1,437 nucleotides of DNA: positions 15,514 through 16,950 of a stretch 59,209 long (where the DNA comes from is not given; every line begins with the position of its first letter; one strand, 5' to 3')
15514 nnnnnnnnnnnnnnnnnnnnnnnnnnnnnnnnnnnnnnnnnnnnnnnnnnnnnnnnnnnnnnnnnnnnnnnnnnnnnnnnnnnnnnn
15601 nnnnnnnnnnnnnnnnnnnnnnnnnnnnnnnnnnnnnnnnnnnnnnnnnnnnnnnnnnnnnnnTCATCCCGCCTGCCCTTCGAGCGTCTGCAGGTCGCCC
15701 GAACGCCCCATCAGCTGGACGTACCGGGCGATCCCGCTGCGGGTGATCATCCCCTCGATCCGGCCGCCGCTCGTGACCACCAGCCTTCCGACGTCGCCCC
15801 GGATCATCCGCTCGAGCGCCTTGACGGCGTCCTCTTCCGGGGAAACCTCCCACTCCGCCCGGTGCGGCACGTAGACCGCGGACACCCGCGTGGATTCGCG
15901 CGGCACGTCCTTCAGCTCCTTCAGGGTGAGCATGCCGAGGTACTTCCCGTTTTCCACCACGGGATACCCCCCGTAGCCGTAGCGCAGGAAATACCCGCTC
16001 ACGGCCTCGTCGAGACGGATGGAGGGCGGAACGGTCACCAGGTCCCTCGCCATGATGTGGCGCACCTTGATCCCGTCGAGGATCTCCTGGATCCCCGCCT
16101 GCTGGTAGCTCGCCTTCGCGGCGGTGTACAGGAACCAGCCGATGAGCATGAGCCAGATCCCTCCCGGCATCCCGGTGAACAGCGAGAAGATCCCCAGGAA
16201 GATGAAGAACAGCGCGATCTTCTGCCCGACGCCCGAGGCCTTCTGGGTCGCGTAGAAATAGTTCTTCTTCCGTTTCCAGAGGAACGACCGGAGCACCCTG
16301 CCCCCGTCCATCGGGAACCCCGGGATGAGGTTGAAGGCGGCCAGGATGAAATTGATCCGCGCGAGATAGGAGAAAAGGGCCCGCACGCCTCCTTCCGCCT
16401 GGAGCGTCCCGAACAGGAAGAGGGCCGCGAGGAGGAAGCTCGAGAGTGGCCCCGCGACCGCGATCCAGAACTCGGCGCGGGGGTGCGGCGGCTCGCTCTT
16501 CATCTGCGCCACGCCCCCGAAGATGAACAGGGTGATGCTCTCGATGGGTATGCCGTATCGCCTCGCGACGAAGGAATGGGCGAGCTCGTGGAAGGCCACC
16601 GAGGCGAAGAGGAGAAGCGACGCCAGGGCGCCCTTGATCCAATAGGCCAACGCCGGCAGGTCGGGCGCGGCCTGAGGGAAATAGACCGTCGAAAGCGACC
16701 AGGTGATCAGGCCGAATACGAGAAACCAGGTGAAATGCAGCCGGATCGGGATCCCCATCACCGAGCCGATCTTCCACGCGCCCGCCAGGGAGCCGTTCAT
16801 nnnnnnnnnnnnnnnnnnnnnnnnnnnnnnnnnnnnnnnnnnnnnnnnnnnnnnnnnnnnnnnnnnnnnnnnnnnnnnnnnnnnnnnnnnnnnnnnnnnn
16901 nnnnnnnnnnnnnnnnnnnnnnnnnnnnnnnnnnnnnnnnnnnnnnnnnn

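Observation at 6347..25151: Mrp antiporter, P-type ATPase, CBS-S2P protease and the TreY/TreZ trehalose pathway are chained into one 13-gene, 18.8-kb translationally coupled string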

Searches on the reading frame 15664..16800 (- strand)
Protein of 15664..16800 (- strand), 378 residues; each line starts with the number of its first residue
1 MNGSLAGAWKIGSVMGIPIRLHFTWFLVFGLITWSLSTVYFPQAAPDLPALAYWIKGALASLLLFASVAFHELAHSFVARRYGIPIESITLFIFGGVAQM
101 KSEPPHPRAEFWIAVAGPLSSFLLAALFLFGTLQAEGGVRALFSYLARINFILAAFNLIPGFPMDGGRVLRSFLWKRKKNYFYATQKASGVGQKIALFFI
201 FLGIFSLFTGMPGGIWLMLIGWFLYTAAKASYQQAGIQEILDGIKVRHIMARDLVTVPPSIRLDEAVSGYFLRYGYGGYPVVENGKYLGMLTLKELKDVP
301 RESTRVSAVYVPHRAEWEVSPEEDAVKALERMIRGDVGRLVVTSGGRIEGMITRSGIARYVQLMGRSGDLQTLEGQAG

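Call 5: search_protein_families(library=pfam, proteins=[window:15664-16800:-])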
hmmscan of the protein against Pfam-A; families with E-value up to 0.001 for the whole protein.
window:15664-16800:- (378 aa): 3 families
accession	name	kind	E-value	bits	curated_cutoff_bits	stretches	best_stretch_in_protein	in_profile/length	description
PF02163.28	Peptidase_M50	-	8.4e-26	91.1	27.2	2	61-132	3-100/221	Peptidase family M50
PF00571.33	CBS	-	1.5e-20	73.6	24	2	246-298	1-53/57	CBS domain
PF13398.12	Peptidase_M50B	-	3.2e-06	27.4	26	1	50-143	7-98/201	Peptidase M50B-like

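Call 9: find_encoding_contigs(protein=window:15664-16800:-, flank=10000, max_places=6)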
Protein window:15664-16800:- (378 aa): 5 contigs read that carry it; 4 places shown.
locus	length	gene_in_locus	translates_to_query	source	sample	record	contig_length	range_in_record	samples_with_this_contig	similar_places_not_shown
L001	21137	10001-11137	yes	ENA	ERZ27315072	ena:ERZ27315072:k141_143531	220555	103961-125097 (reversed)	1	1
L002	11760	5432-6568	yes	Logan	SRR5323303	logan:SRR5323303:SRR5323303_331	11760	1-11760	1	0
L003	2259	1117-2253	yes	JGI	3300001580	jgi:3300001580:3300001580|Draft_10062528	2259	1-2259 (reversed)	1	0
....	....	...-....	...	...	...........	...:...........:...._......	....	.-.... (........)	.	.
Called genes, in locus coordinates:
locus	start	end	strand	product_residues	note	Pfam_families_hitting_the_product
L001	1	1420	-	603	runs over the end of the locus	PF00654:Voltage_CLC, PF00571:CBS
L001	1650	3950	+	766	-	PF00662:Proton_antipo_N, PF00361:Proton_antipo_M, PF13244:MbhD, PF20501:MbhE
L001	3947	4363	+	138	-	PF04039:MnhB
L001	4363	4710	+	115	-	PF00420:Oxidored_q2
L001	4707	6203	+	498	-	PF00361:Proton_antipo_M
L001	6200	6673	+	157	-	PF01899:MNHE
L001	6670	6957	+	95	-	PF04066:MrpF_PhaF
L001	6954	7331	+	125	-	PF03334:PhaG_MnhG_YufB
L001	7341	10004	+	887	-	PF00690:Cation_ATPase_N, PF00122:E1-E2_ATPase, PF00702:Hydrolase, PF13246:Cation_ATPase, PF12710:HAD (weak), PF08282:Hydrolase_3 (faint), PF00689:Cation_ATPase_C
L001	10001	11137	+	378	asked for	PF13398:Peptidase_M50B (weak), PF02163:Peptidase_M50, PF00571:CBS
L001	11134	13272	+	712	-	PF21226:MalQ_N, PF02446:Glyco_hydro_77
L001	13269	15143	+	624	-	PF00128:Alpha-amylase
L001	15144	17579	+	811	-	PF03065:Glyco_hydro_57, PF12055:DUF3536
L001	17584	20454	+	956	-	PF00128:Alpha-amylase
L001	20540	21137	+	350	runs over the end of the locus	PF00924:MS_channel_2nd, PF21082:MS_channel_3rd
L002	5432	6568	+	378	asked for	PF13398:Peptidase_M50B (weak), PF02163:Peptidase_M50, PF00571:CBS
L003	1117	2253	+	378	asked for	PF13398:Peptidase_M50B (weak), PF02163:Peptidase_M50, PF00571:CBS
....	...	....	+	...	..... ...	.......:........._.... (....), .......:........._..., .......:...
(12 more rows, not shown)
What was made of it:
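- Checked: The gene caller used for the public ENA contig chose exactly the same 13 starts (call 9).
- Identical starts from an independent gene caller: call 9. The source is a metagenome contig (call 9).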

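Call 10: find_homologous_proteins(query=window:15664-16800:-)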
Query window:15664-16800:- (378 aa): 7899 proteins with E <= 0.001 among 8000 candidates; the best 120 are listed.
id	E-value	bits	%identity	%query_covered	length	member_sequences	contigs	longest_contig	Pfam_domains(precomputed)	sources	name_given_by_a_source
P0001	3.0e-248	841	100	100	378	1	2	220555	PF13398.13,PF02163.29,PF00571.34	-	-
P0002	9.2e-233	790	93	100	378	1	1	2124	PF13398.13,PF02163.29,PF00571.34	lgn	-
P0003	1.2e-228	777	94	97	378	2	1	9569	PF13398.13,PF02163.29,PF00571.34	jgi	-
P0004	3.9e-214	729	87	97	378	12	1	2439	PF13398.13,PF02163.29,PF00571.34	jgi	-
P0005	2.4e-210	716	84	100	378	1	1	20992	PF13398.13,PF02163.29,PF00571.34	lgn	-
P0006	8.6e-199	678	84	97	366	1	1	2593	PF02163.29,PF00571.34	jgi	jgi:Zn-dependent protease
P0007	2.2e-197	674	80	97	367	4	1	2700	PF02163.29,PF00571.34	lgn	-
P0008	1.5e-181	622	75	97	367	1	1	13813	PF02163.29,PF00571.34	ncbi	-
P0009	1.4e-180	618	74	97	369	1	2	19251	PF13398.13,PF02163.29,PF00571.34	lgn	-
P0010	8.4e-180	616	72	97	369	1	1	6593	PF13398.13,PF02163.29,PF00571.34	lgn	-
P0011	1.4e-179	615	72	97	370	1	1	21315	PF13398.13,PF02163.29,PF00571.34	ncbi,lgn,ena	-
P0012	8.7e-178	609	72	97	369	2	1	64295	PF13398.13,PF02163.29,PF00571.34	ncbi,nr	ncbi:MAG: CBS domain-containing protein [Nitrospiraceae bacterium]|nr:MAG: CBS domain-containing pro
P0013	1.2e-177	609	71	97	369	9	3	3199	PF13398.13,PF02163.29,PF00571.34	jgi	jgi:Zn-dependent protease/CBS domain-containing protein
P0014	2.8e-177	608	72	97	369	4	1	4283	PF13398.13,PF02163.29,PF00571.34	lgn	-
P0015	3.6e-177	607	71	97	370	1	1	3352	PF13398.13,PF02163.29,PF00571.34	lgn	-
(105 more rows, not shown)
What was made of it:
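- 15664..16800 (-): Site-2 protease (M50) with a tandem CBS pair (378 aa); HELAH at 71-75, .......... at 157-166; ATGA overlaps on both sides. About 70% identical across Nitrospirota, Brocadiales and Acidobacteria (call 10).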

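Call 11: find_encoding_contigs(protein=P0005, flank=10000, max_places=2)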
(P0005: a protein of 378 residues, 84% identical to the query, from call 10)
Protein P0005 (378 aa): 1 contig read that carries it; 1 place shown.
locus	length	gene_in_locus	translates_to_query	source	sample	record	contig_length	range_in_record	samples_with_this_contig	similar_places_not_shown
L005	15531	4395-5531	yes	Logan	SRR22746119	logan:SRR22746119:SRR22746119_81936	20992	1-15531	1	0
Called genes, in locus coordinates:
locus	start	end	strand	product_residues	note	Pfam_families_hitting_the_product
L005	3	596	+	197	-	?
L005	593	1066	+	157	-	PF01899:MNHE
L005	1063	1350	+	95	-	PF04066:MrpF_PhaF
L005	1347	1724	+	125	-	PF03334:PhaG_MnhG_YufB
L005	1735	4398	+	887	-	PF00690:Cation_ATPase_N, PF00122:E1-E2_ATPase, PF13246:Cation_ATPase, PF00702:Hydrolase, PF12710:HAD (weak), PF00689:Cation_ATPase_C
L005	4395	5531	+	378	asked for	PF13398:Peptidase_M50B (weak), PF02163:Peptidase_M50, PF00571:CBS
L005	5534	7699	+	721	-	PF21226:MalQ_N, PF02446:Glyco_hydro_77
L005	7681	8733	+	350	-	PF21088:MS_channel_1st, PF00924:MS_channel_2nd, PF21082:MS_channel_3rd (weak)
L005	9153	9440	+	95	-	PF08734:GYD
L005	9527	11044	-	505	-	PF00999:Na_H_Exchanger, PF02254:TrkA_N, PF02080:TrkA_C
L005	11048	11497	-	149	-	PF00999:Na_H_Exchanger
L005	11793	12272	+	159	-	PF04073:tRNA_edit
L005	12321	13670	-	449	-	PF00072:Response_reg, PF00158:Sigma54_activat, PF14532:Sigma54_activ_2, PF01078:Mg_chelatase (faint), PF07728:AAA_5 (weak), PF25601:AAA_lid_14, PF02954:HTH_8 (weak)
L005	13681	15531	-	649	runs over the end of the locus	PF00512:HisKA, PF02518:HATPase_c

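Call 12: find_encoding_contigs(protein=P0009, flank=10000, max_places=2)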
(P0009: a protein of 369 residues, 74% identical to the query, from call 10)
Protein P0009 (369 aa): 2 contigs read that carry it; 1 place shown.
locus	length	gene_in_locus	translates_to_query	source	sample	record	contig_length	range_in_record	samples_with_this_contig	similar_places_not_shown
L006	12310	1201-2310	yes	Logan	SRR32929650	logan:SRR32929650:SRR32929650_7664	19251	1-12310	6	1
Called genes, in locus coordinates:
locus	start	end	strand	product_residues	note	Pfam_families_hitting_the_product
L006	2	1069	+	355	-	?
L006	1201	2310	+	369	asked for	PF13398:Peptidase_M50B (weak), PF02163:Peptidase_M50, PF00571:CBS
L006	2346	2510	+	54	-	-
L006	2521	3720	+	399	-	PF00871:Acetate_kinase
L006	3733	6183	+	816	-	PF09364:XFP_N, PF03894:XFP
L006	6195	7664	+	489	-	PF00999:Na_H_Exchanger, PF02080:TrkA_C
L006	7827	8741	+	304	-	PF00582:Usp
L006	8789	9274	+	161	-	PF01899:MNHE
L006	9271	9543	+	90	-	PF04066:MrpF_PhaF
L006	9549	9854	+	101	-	PF03334:PhaG_MnhG_YufB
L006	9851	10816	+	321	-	PF13244:MbhD, PF04039:MnhB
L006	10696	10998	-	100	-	-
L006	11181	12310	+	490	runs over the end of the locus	PF00662:Proton_antipo_N (weak), PF10125:NADHdeh_related (weak), PF00361:Proton_antipo_M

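Call 13: find_encoding_contigs(protein=P0012, flank=10000, max_places=2)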
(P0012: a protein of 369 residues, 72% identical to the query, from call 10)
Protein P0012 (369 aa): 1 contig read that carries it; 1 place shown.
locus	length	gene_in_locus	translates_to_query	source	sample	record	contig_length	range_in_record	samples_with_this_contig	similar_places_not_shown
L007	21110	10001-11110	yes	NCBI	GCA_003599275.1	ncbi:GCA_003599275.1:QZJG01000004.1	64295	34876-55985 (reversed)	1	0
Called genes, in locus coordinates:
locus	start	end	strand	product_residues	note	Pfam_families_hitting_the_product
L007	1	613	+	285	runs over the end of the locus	PF01145:Band_7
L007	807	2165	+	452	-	PF00654:Voltage_CLC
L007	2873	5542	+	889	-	PF00690:Cation_ATPase_N, PF00122:E1-E2_ATPase, PF13246:Cation_ATPase, PF12710:HAD (weak), PF00702:Hydrolase, PF08282:Hydrolase_3 (faint), PF00689:Cation_ATPase_C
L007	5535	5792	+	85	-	PF06146:PsiE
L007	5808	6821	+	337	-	PF13493:DUF4118 (faint), PF00512:HisKA, PF14501:HATPase_c_5 (faint), PF02518:HATPase_c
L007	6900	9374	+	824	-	PF09364:XFP_N, PF03894:XFP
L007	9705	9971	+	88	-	PF02887:PK_C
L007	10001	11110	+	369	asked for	PF13398:Peptidase_M50B (weak), PF02163:Peptidase_M50, PF00571:CBS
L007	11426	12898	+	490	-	PF00999:Na_H_Exchanger, PF02080:TrkA_C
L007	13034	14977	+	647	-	PF00128:Alpha-amylase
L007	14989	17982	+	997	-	PF00128:Alpha-amylase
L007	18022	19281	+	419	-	PF00535:Glycos_transf_2 (weak)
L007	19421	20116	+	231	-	PF05552:MS_channel_1st_1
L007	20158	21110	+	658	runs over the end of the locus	PF00999:Na_H_Exchanger, PF02254:TrkA_N, PF02080:TrkA_C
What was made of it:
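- S2P-CBS homologues sit beside Usp, phosphoketolase and acetate kinase in Nitrospirota: calls 12,13.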

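Call 14: find_related_loci(query=window:15664-16800:-, collection=genome_contigs, flank=10000)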
Query window:15664-16800:- (378 aa) in genome_contigs; peptide patterns used: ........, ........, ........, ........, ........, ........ (x = any residue, [..] = any of these).
264 stretches matched a pattern; 179 encode a relative of the query (tblastn E <= 1e-3); the best 80 are kept; 80 distinct loci.
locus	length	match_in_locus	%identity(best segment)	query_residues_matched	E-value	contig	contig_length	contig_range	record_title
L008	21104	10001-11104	93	1-368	0e+0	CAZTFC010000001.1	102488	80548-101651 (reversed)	MAG TPA_asm: uncultured bacterium isolate binchicken_co43_350 genome assembly, contig: NODE_173_length_102488_cov_42.371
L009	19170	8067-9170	72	1-365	0e+0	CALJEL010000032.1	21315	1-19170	MAG: uncultured bacterium isolate S1_Bin_METABAT__318_1 genome assembly, contig: c_000000481103, whole genome shotgun se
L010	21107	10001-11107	71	1-366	0e+0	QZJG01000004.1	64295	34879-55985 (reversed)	MAG: Nitrospiraceae bacterium isolate SURF_45 Ga0104751_1000539, whole genome shotgun sequence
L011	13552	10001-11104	69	1-365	3e-177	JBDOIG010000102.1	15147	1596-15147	MAG: Thermodesulfovibrionales bacterium isolate TC202112_Ori_Bins005 k147_342493, whole genome shotgun sequence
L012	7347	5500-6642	67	1-375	3e-177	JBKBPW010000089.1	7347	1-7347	MAG: Thermodesulfovibrionales bacterium isolate 21H_026.bin.27 NODE_92_length_7347_cov_5.066988, whole genome shotgun se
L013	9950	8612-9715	68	2-366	9e-175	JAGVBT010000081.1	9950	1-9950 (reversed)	MAG: Deltaproteobacteria bacterium isolate DeMMO6_17 c_000000004703, whole genome shotgun sequence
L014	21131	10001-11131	70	1-374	3e-173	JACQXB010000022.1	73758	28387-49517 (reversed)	MAG: Nitrospirae bacterium isolate NC_groundwater_1504_Pr4_B-0.1um_40_11 SR1-18-B1_scaffold_165861, whole genome shotgun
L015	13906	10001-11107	69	1-366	2e-173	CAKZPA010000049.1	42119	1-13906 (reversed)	MAG TPA_asm: uncultured Nitrospiraceae bacterium isolate SRR5214706_bin.68_CONCOCT_v1.1_MAG genome assembly, contig: ERZ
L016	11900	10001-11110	72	1-366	5e-173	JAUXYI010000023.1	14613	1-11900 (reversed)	MAG: Thermodesulfovibrionia bacterium isolate C18_concoct.bin.153 C18_k141_199596, whole genome shotgun sequence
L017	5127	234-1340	70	1-366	3e-176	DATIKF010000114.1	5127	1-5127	MAG TPA_asm: Dissulfurispiraceae bacterium isolate SMAG_U15711 k141_160630, whole genome shotgun sequence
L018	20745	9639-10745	70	1-366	5e-172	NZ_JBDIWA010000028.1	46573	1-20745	MAG: Candidatus Kuenenia sp. isolate Bin_40 NODE_380_length_46573_cov_16.460901, whole genome shotgun sequence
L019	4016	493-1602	70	1-366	8e-178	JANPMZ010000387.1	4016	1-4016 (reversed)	MAG: Nitrospirota bacterium isolate VAR_87_metabat_403 VAR_87_k141_1102638, whole genome shotgun sequence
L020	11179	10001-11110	72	1-366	1e-171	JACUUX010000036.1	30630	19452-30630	MAG: Nitrospirae bacterium isolate Kmv42 NODE_672_length_30630_cov_87.529648, whole genome shotgun sequence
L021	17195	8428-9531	67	2-366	3e-171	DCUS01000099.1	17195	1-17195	MAG TPA_asm: Syntrophaceae bacterium UBA2208 UBA2208_contig_123133, whole genome shotgun sequence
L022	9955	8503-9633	67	1-375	4e-171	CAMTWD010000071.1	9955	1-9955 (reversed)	MAG: uncultured Nitrospirae bacterium isolate G04_MAG_00028 genome assembly, contig: G04_MAG_00028_000000000083, whole g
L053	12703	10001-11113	65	1-366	8e-154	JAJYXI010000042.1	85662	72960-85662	MAG: Nitrospirae bacterium isolate FK3.bin35 NODE_438_length_85662_cov_8.626095, whole genome shotgun sequence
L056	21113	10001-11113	65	1-366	6e-153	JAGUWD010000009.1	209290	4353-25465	MAG: Thermodesulfovibrionales bacterium isolate DeMMO5_1 c_000000024584, whole genome shotgun sequence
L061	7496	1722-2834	65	1-366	9e-151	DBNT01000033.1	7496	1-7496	MAG TPA_asm: Nitrospiraceae bacterium UBA665 UBA665_contig_637, whole genome shotgun sequence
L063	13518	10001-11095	62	6-366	2e-150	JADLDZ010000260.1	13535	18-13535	MAG: Nitrospirales bacterium isolate SJ299 c_000000649032, whole genome shotgun sequence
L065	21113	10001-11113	62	1-366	4e-150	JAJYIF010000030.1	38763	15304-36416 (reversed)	MAG: Nitrospirae bacterium isolate DBS2-1.bin112 NODE_1744_length_38763_cov_2.943188, whole genome shotgun sequence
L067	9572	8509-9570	61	6-355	7e-149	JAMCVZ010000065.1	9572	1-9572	MAG: Nitrospirae bacterium isolate FK_Sedi_B_Bin.71 NODE_30182_length_9572_cov_25.5369, whole genome shotgun sequence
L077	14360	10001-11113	65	1-366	7e-154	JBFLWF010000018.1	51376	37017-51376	MAG: Nitrospirota bacterium isolate MAG025 MAG025_18, whole genome shotgun sequence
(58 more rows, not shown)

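Call 19: search_protein_families(library=pfam, proteins=[L008:12776-20104:+, L008:11197-12252:-, L008:11318-12475:-, L008:10948-11856:+, L008:11932-12603:+, L008:12600-14591:+, L008:14613-17966:+])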
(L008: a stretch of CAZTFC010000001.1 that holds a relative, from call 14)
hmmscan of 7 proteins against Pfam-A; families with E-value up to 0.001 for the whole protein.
L008:12776-20104:+ (2442 aa): 2 families
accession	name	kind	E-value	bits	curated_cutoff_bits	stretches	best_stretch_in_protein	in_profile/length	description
PF02446.23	Glyco_hydro_77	-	1.8e-89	301.2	25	1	1916-2409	1-460/465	4-alpha-glucanotransferase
PF21226.3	MalQ_N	-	3.2e-08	34.3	24.1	1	1803-1898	2-91/91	MalQ N-terminal beta sandwich domain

L008:11197-12252:- (351 aa): 3 families
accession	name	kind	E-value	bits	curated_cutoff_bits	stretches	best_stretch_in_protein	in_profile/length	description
PF12899.13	Glyco_hydro_100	-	1.2e-12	47.7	23.6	1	203-341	293-432/435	Alkaline and neutral invertase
PF06202.20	GDE_C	-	9.3e-07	28.5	21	0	260-292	284-316/367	Amylo-alpha-1,6-glucosidase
PF22422.2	MGH1-like_GH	-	6.1e-06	26.5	27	1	242-329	274-355/356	Mannosylglycerate hydrolase MGH1-like glycoside hydrolase domain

L008:11318-12475:- (385 aa): 0 families

L008:10948-11856:+ (302 aa): 0 families

L008:11932-12603:+ (223 aa): 0 families

L008:12600-14591:+ (663 aa): 5 families
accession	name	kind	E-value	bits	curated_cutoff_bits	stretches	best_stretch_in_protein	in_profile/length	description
PF11896.14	GlgE_dom_N_S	-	1.4e-55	188.8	25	1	6-192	1-179/179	Alpha-1,4-glucan:maltose-1-phosphate maltosyltransferase, domain N/S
PF21702.3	GLGE_C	-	2.1e-31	108.4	27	1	562-649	1-87/87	GLGE, C-terminal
PF00128.31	Alpha-amylase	-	9.3e-10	38.8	22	1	212-317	12-98/446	Alpha amylase, catalytic domain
PF14871.12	GHL6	-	2.9e-05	24.7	35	1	276-344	35-98/132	Hypothetical glycosyl hydrolase 6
PF16657.11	Malt_amylase_C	-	0.0009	19.7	27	0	558-639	1-70/75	Maltogenic Amylase, C-terminal domain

L008:14613-17966:+ (1117 aa): 4 families
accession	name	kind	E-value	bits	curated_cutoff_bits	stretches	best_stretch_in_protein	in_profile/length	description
PF00128.31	Alpha-amylase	-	5e-96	323.1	22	1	30-471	5-444/446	Alpha amylase, catalytic domain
PF16657.11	Malt_amylase_C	-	2.5e-26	92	27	1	473-550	1-75/75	Maltogenic Amylase, C-terminal domain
PF18085.6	Mak_N_cap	-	8.6e-10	39.9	22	1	599-688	1-85/87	Maltokinase N-terminal cap domain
PF23915.1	SusG_C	-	2.6e-05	24.9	27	1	485-515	1-31/62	Alpha-amylase SusG C-terminal domain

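Call 20: search_protein_families(library=ncbifam, proteins=[window:15664-16800:-], max_evalue=0.00001)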
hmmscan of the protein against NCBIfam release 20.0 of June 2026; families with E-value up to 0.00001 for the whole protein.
window:15664-16800:- (378 aa): 1 family
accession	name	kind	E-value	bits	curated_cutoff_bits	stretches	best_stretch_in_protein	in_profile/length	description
NF041824.1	daptide_HExxH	equivalog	1.6e-06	27.5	300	0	106-170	215-280/379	daptide biosynthesis intramembrane metalloprotease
